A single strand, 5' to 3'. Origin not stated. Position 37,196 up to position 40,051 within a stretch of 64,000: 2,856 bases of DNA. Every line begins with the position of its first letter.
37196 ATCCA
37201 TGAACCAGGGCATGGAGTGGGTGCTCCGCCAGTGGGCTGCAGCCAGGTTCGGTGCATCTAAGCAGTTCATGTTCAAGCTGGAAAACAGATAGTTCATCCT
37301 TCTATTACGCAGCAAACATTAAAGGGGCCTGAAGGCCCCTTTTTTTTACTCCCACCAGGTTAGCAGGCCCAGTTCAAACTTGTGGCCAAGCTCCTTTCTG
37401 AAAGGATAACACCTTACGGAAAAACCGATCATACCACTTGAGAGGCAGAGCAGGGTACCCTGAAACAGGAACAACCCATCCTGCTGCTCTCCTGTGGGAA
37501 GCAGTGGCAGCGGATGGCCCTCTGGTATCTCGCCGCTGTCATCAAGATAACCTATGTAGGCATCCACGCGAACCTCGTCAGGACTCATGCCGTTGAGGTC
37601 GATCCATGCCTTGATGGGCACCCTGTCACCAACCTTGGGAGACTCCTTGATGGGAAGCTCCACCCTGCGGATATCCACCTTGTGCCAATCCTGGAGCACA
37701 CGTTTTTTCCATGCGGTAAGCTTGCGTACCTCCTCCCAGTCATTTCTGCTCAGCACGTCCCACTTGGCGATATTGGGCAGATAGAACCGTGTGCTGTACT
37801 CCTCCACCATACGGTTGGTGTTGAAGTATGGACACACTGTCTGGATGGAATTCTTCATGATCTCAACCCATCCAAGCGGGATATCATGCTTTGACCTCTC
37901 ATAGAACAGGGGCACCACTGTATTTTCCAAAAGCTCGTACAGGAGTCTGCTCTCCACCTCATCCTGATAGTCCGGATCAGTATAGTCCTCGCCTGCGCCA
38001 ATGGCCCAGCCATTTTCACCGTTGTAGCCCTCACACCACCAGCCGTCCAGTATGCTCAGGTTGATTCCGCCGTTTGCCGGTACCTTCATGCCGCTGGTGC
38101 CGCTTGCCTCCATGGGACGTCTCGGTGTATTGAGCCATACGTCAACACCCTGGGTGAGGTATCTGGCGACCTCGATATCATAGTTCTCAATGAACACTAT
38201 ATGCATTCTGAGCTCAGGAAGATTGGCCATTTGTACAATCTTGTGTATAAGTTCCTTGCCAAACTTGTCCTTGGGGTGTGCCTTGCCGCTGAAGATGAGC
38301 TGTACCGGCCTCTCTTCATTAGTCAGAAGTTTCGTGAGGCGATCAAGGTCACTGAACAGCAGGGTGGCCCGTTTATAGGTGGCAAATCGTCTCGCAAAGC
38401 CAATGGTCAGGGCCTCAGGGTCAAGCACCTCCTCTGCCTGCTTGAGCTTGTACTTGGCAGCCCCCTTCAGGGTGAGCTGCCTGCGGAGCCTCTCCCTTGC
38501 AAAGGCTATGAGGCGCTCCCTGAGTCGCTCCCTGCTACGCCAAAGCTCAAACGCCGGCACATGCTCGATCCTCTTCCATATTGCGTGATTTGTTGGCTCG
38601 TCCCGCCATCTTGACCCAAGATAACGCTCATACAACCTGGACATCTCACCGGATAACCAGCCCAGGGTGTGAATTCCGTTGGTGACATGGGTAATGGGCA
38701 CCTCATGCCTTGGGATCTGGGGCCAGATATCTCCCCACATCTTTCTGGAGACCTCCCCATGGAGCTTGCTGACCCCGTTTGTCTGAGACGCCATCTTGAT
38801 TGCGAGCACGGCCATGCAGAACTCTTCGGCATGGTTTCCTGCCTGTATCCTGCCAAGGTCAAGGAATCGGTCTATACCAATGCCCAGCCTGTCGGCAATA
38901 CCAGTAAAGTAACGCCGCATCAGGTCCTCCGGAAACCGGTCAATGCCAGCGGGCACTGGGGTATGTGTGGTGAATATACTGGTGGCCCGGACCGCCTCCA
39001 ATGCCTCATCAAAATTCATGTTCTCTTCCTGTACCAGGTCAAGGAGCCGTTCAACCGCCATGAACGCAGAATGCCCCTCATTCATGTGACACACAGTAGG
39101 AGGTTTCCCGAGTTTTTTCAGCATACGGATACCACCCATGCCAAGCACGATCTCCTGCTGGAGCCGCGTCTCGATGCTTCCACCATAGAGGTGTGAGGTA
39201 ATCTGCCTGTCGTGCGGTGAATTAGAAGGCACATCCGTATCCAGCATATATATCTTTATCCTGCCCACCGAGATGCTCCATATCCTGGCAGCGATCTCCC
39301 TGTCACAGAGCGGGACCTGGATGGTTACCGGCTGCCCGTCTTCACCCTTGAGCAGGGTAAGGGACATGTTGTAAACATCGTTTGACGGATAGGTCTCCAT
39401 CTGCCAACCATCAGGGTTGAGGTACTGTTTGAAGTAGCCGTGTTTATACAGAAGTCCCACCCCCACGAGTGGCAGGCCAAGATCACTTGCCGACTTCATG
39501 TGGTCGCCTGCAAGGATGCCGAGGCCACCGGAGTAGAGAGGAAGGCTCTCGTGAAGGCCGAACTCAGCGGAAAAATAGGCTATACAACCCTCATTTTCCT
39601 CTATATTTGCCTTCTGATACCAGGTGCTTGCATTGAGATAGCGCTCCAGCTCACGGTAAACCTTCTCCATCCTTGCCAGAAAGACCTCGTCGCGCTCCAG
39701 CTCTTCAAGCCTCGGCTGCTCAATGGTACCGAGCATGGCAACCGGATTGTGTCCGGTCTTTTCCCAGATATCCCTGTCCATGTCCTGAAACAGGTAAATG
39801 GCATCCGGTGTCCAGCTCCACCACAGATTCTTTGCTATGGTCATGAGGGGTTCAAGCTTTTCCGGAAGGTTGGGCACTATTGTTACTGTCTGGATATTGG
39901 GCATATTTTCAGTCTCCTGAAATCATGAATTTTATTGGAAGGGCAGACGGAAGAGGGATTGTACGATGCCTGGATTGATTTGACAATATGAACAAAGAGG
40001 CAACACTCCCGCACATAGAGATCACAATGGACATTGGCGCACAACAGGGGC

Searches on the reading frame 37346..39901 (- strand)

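Call 46: search_protein_families(library=pfam, proteins=[window:37346-39901:-], max_evalue=0.00001)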
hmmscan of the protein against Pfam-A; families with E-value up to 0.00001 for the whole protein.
window:37346-39901:- (851 aa): 2 families
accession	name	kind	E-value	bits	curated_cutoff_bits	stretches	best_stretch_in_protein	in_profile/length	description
PF11897.13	DUF3417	-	5.5e-40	136.7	25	1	12-120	1-109/109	Protein of unknown function (DUF3417)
PF00343.26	Phosphorylase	-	1.3e-38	133.2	27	2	269-620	218-579/713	Carbohydrate phosphorylase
